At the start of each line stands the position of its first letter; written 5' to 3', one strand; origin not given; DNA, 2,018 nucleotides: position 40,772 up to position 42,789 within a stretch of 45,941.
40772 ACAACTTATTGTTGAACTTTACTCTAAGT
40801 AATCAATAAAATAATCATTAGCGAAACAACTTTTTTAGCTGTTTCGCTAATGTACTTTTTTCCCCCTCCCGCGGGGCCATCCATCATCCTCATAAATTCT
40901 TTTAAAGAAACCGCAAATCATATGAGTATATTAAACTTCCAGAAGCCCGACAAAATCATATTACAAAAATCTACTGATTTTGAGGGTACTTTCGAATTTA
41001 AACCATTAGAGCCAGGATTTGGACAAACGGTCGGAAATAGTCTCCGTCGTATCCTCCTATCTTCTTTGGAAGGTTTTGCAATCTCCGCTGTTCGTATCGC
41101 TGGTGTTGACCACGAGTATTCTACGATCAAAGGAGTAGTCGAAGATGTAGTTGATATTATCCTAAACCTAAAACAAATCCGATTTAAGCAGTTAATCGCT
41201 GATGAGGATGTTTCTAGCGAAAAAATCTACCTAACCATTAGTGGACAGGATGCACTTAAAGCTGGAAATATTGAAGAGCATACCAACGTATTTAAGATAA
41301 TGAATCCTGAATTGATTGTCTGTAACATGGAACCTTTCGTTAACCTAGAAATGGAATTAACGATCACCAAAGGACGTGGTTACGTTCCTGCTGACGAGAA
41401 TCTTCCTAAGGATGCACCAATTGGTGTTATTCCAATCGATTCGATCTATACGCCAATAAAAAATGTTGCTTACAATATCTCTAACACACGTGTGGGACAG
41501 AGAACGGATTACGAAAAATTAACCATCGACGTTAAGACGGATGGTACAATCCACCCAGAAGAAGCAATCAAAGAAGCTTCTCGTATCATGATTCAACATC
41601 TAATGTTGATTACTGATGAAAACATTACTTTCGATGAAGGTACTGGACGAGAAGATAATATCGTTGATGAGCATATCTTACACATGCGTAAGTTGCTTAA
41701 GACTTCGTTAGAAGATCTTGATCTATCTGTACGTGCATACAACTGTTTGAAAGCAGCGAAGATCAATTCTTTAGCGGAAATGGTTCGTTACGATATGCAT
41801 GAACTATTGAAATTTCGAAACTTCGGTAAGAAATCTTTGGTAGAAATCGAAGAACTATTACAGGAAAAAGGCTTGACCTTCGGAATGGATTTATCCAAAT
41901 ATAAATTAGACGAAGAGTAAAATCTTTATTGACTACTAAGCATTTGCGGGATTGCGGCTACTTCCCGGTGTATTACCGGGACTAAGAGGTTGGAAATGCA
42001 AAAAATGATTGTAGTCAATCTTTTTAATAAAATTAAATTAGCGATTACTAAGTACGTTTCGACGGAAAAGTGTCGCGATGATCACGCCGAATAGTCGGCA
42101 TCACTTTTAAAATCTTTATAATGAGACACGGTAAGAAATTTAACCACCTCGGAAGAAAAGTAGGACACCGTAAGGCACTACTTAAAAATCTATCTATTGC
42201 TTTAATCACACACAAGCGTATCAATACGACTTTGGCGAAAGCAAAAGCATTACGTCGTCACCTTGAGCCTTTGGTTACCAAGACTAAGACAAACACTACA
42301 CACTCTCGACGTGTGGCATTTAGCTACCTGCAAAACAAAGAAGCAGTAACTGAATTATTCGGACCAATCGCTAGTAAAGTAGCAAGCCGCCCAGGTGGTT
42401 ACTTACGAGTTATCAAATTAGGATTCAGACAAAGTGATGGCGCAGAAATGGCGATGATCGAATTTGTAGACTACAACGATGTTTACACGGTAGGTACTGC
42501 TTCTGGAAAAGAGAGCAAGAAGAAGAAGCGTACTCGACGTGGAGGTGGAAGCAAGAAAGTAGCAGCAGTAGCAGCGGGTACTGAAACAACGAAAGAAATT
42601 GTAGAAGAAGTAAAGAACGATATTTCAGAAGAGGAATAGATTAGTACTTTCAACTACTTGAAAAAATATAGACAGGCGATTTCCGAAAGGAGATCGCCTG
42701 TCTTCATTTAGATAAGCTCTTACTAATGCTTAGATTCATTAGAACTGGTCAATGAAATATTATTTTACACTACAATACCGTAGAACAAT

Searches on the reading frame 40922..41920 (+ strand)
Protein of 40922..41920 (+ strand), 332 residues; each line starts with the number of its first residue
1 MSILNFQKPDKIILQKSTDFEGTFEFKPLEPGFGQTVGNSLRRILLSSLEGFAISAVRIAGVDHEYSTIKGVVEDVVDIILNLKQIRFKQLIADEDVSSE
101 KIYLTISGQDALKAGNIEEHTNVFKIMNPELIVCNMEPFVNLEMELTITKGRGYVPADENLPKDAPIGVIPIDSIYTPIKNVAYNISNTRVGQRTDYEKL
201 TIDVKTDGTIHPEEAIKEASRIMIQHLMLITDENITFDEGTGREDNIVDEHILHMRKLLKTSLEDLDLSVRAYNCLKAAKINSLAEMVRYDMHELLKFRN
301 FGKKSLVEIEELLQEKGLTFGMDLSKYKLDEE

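Call 65: find_homologous_proteins(query=window:40922-41920:+, max_evalue=1e-60)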
Query window:40922-41920:+ (332 aa): 8000 proteins with E <= 1e-60 among 8000 candidates; the best 120 are listed.
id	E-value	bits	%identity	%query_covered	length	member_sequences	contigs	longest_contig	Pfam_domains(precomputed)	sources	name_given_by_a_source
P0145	4.7e-212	721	99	100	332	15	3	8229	PF01000.32,PF03118.22,PF01193.30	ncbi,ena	-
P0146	6.2e-210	714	98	100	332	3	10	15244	PF01000.32,PF03118.22,PF01193.30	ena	-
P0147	6.6e-208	707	96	100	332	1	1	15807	PF01000.32,PF03118.22,PF01193.30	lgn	-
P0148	5.3e-199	678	92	100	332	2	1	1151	PF01000.32,PF03118.22,PF01193.30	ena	-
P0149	7.9e-198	674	91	100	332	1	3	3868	PF01000.32,PF03118.22,PF01193.30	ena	-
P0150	1.2e-197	673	91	100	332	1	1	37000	PF01000.32,PF03118.22,PF01193.30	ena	-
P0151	2.6e-197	672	90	100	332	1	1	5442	PF01000.32,PF03118.22,PF01193.30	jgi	jgi:DNA-directed RNA polymerase subunit alpha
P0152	3.6e-197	672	91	100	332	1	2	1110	PF01000.32,PF03118.22,PF01193.30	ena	-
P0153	3.8e-197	672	90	100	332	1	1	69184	PF01000.32,PF03118.22,PF01193.30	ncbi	-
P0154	4.2e-197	672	92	100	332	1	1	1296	PF01000.32,PF03118.22,PF01193.30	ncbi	-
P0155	5.0e-197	671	91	100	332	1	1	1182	PF01000.32,PF03118.22,PF01193.30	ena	-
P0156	5.4e-197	671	90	100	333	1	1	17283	PF01000.32,PF03118.22,PF01193.30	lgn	-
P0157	6.3e-197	671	90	100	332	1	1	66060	PF01000.32,PF03118.22,PF01193.30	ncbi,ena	-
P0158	6.5e-197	671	91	100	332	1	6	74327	PF01000.32,PF03118.22,PF01193.30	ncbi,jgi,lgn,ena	ncbi:MAG: DNA-directed RNA polymerase subunit alpha [Saprospiraceae bacterium]|jgi:DNA-directed RNA 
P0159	9.1e-197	671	90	100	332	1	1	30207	PF01000.32,PF03118.22,PF01193.30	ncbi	ncbi:MAG: DNA-directed RNA polymerase subunit alpha [Saprospiraceae bacterium]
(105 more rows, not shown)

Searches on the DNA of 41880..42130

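Call 10: search_rna_families(source=window, start=41880, end=42130, threshold=evalue, max_evalue=10, show_alignments=2)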
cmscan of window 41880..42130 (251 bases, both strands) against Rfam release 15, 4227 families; matches with E-value up to 10: 6.
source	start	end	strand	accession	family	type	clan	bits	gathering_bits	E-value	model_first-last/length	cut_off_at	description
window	41999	42036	+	RF02433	SpF36_sRNA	Gene; sRNA;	-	17.5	48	6.8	1-51/51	no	Streptococcus sRNA SpF36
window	41984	42026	+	RF03904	MIR7991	Gene; miRNA;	-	17.1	58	0.53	1-47/47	no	MIR7991 microRNA precursor family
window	42006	42033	-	RF02425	SpF01_sRNA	Gene; sRNA;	-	16.8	55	9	1-80/80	no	Streptococcus sRNA SpF01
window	41880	41936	-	RF01646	ceN63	Gene; snRNA; snoRNA; CD-box;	-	14.1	65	3.6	1-64/69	3'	Caenorhabditis snoRNA ceN63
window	41918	41993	+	RF01929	bxd_1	Gene; lncRNA;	-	10.5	75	4.9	1-86/86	no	Bithoraxoid conserved region 1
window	42007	42039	+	RF03027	RT-6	Gene; sRNA;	-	10.5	46.7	9.6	30-70/75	no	RT-6 RNA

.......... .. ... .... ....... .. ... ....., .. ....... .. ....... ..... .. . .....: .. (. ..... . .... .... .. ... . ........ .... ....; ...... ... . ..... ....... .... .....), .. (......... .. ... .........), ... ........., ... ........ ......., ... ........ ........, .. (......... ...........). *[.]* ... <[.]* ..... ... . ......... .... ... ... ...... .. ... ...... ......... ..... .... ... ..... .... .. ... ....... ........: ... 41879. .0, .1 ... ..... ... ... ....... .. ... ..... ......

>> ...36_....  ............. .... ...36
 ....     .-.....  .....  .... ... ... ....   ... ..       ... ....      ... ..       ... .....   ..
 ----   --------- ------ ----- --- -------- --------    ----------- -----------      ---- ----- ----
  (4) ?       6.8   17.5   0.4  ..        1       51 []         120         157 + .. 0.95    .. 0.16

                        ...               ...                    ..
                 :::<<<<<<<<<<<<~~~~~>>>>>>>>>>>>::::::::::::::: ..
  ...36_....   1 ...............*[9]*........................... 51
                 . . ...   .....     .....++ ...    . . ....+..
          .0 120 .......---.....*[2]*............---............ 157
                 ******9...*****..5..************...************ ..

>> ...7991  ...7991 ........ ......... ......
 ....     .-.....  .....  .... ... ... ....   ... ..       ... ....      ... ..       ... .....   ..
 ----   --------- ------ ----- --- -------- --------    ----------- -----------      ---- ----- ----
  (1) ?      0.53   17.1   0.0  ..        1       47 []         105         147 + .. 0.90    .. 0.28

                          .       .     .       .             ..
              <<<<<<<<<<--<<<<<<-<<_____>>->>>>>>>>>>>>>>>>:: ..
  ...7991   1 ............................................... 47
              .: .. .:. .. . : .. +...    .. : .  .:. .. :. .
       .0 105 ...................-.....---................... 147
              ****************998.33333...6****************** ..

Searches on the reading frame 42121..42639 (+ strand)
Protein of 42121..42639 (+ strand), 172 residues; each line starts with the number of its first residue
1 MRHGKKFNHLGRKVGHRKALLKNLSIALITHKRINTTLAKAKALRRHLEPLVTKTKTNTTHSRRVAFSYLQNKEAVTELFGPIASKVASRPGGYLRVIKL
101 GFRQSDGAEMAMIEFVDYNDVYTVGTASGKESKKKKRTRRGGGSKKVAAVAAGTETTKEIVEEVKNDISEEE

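Call 15: find_encoding_contigs(protein=window:42121-42639:+, flank=10000, max_places=10)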
Protein window:42121-42639:+ (172 aa): 3 contigs read that carry it; 2 places shown.
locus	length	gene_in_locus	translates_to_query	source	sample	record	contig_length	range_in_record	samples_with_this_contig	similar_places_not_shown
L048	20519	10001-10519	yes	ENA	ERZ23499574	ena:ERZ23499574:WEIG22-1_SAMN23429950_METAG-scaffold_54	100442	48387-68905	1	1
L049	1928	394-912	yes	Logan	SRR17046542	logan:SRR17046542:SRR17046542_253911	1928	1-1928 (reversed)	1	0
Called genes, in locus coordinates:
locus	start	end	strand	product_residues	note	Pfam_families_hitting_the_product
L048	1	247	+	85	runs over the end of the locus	PF00366:Ribosomal_S17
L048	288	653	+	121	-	PF00238:Ribosomal_L14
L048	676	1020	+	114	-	PF00467:KOW, PF17136:ribosomal_L24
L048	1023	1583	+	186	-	PF00281:Ribosomal_L5, PF00673:Ribosomal_L5_C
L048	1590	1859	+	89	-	PF00253:Ribosomal_S14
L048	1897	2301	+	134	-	PF00410:Ribosomal_S8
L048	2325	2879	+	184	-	PF00347:Ribosomal_L6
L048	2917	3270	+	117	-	PF00861:Ribosomal_L18p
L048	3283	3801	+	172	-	PF00333:Ribosomal_S5, PF03719:Ribosomal_S5_C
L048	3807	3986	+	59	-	PF00327:Ribosomal_L30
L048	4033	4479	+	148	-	PF00828:Ribosomal_L27A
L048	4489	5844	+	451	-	PF00344:SecY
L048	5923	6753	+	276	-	PF00557:Peptidase_M24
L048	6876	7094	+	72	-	PF01176:eIF-1a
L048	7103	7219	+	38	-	PF00444:Ribosomal_L36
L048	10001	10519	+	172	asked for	PF01196:Ribosomal_L17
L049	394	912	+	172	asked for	PF01196:Ribosomal_L17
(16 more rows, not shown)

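Call 16: find_homologous_proteins(query=window:42121-42639:+, max_evalue=1e-30)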
Query window:42121-42639:+ (172 aa): 7991 proteins with E <= 1e-30 among 8000 candidates; the best 120 are listed.
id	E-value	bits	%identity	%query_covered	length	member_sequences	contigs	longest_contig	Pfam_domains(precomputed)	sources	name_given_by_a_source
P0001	3.0e-103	361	100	100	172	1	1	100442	PF01196.25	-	-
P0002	3.0e-96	338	95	100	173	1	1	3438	PF01196.25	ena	-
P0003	1.8e-95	335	93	100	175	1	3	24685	PF01196.25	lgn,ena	-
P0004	1.3e-94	333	94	100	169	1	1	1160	PF01196.25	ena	-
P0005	1.7e-94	332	93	100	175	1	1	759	PF01196.25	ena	-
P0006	3.5e-94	331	91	100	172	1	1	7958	PF01196.25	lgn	-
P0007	9.7e-94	330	91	100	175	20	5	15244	PF01196.25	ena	-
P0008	1.3e-93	329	91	100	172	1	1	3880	PF01196.25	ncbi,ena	-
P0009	1.4e-93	329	93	100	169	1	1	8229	PF01196.25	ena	-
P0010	1.5e-93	329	84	100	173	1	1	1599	PF01196.25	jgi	-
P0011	1.7e-93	329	91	100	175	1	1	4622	PF01196.25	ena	-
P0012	1.2e-92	326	91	100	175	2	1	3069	PF01196.25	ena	-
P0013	5.0e-90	318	97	72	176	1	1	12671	PF01196.25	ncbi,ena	-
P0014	6.4e-90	317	96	72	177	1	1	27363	PF01196.25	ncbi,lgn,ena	-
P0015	7.6e-90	317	95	72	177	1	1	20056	PF01196.25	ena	-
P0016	1.5e-88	313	82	100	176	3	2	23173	PF01196.25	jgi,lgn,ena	-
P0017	2.5e-88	312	94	72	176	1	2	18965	PF01196.25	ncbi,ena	-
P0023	1.7e-73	264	80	85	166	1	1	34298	PF01196.25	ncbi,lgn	-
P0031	4.0e-70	253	86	72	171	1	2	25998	PF01196.25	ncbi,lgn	-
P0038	2.9e-69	250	81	72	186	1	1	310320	PF01196.25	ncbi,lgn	-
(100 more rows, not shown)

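Call 17: find_encoding_contigs(protein=P0003, flank=10000, max_places=4)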
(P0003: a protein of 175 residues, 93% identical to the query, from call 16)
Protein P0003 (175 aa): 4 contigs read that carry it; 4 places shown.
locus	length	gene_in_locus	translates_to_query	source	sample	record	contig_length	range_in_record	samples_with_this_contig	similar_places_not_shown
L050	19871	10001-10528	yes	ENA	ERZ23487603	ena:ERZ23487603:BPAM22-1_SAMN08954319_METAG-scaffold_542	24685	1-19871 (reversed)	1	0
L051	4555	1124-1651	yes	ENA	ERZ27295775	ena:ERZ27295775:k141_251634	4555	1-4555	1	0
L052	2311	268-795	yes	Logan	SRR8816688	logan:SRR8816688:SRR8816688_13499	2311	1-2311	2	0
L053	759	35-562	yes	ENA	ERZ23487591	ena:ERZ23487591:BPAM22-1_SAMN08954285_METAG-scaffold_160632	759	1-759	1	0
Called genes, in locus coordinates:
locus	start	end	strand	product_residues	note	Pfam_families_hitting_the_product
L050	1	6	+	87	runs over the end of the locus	PF00831:Ribosomal_L29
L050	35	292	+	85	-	PF00366:Ribosomal_S17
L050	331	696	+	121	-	PF00238:Ribosomal_L14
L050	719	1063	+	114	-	PF00467:KOW, PF17136:ribosomal_L24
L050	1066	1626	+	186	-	PF00281:Ribosomal_L5, PF00673:Ribosomal_L5_C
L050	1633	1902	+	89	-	PF00253:Ribosomal_S14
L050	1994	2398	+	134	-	PF00410:Ribosomal_S8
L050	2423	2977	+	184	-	PF00347:Ribosomal_L6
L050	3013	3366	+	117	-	PF00861:Ribosomal_L18p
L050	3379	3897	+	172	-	PF00333:Ribosomal_S5, PF03719:Ribosomal_S5_C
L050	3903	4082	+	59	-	PF00327:Ribosomal_L30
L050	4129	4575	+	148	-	PF00828:Ribosomal_L27A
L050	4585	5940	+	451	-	PF00344:SecY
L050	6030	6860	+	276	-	PF00557:Peptidase_M24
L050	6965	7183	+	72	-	PF01176:eIF-1a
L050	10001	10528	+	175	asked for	PF01196:Ribosomal_L17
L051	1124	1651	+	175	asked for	PF01196:Ribosomal_L17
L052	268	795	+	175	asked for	PF01196:Ribosomal_L17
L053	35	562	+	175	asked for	PF01196:Ribosomal_L17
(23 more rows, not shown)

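Call 18: find_encoding_contigs(protein=P0007, flank=10000, max_places=4)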
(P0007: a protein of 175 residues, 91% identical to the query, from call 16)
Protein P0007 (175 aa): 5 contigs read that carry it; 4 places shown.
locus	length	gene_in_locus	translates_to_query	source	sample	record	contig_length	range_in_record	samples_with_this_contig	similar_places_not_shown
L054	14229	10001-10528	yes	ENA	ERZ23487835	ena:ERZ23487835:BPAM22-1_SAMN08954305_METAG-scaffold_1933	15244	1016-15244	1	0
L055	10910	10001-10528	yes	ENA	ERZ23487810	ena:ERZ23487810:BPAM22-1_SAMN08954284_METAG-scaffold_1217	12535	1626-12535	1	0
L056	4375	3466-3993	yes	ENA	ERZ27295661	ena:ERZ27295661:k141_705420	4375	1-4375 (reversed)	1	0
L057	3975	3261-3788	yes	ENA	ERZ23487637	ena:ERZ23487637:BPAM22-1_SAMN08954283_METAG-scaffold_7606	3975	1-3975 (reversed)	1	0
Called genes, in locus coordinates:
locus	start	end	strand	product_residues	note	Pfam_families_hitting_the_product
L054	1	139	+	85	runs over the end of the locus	PF00366:Ribosomal_S17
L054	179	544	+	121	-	PF00238:Ribosomal_L14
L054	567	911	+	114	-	PF00467:KOW, PF17136:ribosomal_L24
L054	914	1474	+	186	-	PF00281:Ribosomal_L5, PF00673:Ribosomal_L5_C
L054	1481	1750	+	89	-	PF00253:Ribosomal_S14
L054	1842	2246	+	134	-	PF00410:Ribosomal_S8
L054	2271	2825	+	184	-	PF00347:Ribosomal_L6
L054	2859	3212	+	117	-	PF00861:Ribosomal_L18p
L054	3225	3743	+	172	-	PF00333:Ribosomal_S5, PF03719:Ribosomal_S5_C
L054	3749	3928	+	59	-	PF00327:Ribosomal_L30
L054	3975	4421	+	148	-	PF00828:Ribosomal_L27A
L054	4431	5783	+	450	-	PF00344:SecY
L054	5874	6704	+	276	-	PF00557:Peptidase_M24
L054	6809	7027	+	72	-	PF01176:eIF-1a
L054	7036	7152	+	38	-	PF00444:Ribosomal_L36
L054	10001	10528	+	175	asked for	PF01196:Ribosomal_L17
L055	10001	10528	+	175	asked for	PF01196:Ribosomal_L17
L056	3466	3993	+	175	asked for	PF01196:Ribosomal_L17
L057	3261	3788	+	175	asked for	PF01196:Ribosomal_L17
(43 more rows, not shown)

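Call 19: find_encoding_contigs(protein=P0014, flank=10000, max_places=4)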
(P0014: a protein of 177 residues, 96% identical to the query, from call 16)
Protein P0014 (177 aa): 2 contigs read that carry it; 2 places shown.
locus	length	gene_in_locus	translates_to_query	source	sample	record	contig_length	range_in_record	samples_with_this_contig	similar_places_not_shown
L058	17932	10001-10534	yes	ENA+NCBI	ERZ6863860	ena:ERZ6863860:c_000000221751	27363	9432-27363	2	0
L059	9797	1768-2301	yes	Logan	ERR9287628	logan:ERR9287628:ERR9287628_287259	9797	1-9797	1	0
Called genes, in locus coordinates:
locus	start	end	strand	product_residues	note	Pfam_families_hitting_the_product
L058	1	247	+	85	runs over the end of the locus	PF00366:Ribosomal_S17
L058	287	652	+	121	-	PF00238:Ribosomal_L14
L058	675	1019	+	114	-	PF00467:KOW, PF17136:ribosomal_L24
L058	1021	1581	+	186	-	PF00281:Ribosomal_L5, PF00673:Ribosomal_L5_C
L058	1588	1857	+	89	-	PF00253:Ribosomal_S14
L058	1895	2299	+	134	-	PF00410:Ribosomal_S8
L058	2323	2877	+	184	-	PF00347:Ribosomal_L6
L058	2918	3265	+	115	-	PF00861:Ribosomal_L18p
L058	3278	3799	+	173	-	PF00333:Ribosomal_S5, PF03719:Ribosomal_S5_C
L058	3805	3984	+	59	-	PF00327:Ribosomal_L30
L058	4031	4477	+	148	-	PF00828:Ribosomal_L27A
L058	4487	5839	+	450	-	PF00344:SecY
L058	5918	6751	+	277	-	PF00557:Peptidase_M24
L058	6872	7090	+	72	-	PF01176:eIF-1a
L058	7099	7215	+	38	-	PF00444:Ribosomal_L36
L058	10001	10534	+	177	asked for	PF01196:Ribosomal_L17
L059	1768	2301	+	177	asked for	PF01196:Ribosomal_L17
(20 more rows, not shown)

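Call 28: list_cluster_members(proteins=[P0014, P0013, P0008, P0017, P0023, P0031, P0038])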
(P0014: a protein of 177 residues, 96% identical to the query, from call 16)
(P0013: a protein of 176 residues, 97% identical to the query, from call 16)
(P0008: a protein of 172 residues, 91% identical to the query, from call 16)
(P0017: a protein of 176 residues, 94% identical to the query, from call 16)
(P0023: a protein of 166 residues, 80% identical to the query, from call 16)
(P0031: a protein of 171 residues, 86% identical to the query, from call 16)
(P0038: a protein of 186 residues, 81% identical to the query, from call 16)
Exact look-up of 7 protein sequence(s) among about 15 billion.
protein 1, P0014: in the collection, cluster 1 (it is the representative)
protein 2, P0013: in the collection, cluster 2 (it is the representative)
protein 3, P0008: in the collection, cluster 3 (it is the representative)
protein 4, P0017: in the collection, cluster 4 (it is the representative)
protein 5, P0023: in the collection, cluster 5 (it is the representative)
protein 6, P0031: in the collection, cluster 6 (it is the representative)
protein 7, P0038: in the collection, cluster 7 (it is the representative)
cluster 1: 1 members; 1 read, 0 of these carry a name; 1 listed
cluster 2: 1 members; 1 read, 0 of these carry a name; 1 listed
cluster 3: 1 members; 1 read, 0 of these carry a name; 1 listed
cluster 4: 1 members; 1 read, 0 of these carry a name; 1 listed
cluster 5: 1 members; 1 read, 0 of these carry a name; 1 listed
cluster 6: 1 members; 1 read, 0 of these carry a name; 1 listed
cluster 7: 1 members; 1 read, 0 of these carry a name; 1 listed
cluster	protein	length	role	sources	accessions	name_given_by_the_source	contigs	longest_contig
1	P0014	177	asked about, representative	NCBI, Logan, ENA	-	-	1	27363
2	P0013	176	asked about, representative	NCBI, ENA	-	-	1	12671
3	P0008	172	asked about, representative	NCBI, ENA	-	-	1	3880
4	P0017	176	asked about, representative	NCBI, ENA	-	-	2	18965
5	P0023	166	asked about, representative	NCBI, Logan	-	-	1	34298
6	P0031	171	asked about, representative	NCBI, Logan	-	-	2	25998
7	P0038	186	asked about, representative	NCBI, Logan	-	-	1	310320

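Call 38: find_encoding_contigs(protein=P0016, flank=10000, max_places=3)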
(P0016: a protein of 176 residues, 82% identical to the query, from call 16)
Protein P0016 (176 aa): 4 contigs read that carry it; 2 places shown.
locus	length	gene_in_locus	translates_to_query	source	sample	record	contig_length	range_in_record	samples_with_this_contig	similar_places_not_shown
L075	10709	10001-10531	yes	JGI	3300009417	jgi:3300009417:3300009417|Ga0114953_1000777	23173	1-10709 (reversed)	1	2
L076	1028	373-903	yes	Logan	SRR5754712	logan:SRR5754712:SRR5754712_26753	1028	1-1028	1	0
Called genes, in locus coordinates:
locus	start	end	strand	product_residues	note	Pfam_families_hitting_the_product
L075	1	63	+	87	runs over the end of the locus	PF00831:Ribosomal_L29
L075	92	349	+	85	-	PF00366:Ribosomal_S17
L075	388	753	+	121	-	PF00238:Ribosomal_L14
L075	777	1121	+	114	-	PF00467:KOW, PF17136:ribosomal_L24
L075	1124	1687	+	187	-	PF00281:Ribosomal_L5, PF00673:Ribosomal_L5_C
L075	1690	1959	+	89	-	PF00253:Ribosomal_S14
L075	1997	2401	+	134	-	PF00410:Ribosomal_S8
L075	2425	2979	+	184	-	PF00347:Ribosomal_L6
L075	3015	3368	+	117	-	PF00861:Ribosomal_L18p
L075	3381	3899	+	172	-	PF00333:Ribosomal_S5, PF03719:Ribosomal_S5_C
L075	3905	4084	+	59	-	PF00327:Ribosomal_L30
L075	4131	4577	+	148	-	PF00828:Ribosomal_L27A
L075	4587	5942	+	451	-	PF00344:SecY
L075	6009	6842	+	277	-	PF00557:Peptidase_M24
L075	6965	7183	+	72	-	PF01176:eIF-1a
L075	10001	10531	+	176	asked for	PF01196:Ribosomal_L17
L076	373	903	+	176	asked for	PF01196:Ribosomal_L17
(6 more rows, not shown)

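Call 39: find_encoding_contigs(protein=P0006, flank=10000, max_places=3)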
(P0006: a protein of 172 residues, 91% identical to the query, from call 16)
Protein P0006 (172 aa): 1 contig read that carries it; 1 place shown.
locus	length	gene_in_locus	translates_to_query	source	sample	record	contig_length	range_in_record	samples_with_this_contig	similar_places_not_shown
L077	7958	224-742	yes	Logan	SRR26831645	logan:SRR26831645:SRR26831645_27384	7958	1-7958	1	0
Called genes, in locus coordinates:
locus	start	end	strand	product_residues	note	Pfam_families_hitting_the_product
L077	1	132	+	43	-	?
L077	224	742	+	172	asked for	PF01196:Ribosomal_L17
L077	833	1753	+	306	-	-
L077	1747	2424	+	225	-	PF00005:ABC_tran, PF13304:AAA_21 (faint)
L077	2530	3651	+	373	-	PF00988:CPSase_sm_chain, PF00117:GATase, PF07722:Peptidase_C26 (weak)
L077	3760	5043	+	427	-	PF03952:Enolase_N, PF00113:Enolase_C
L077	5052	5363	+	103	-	PF04977:DivIC (weak)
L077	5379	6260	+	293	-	PF02629:CoA_binding, PF13380:CoA_binding_2, PF13607:Succ_CoA_lig, PF00549:Ligase_CoA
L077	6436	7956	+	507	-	?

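Call 40: find_encoding_contigs(protein=P0009, flank=10000, max_places=3)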
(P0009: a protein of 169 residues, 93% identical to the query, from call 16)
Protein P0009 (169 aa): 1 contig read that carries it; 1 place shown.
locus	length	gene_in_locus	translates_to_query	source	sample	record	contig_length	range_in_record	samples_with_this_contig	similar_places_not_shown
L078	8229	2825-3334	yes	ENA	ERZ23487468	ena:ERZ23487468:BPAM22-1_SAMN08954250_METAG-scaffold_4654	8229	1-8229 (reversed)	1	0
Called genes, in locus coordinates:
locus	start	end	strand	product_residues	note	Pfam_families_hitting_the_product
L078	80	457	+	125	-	PF00416:Ribosomal_S13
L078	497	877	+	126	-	PF00411:Ribosomal_S11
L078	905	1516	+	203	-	PF00163:Ribosomal_S4, PF01479:S4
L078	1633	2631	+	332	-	PF01193:RNA_pol_L, PF01000:RNA_pol_A_bac, PF03118:RNA_pol_A_CTD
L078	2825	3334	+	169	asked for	PF01196:Ribosomal_L17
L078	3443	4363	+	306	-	-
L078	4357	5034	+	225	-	PF00005:ABC_tran, PF13304:AAA_21 (weak)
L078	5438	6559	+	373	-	PF00988:CPSase_sm_chain, PF00117:GATase, PF07722:Peptidase_C26 (weak)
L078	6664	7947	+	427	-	PF03952:Enolase_N, PF00113:Enolase_C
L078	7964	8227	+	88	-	?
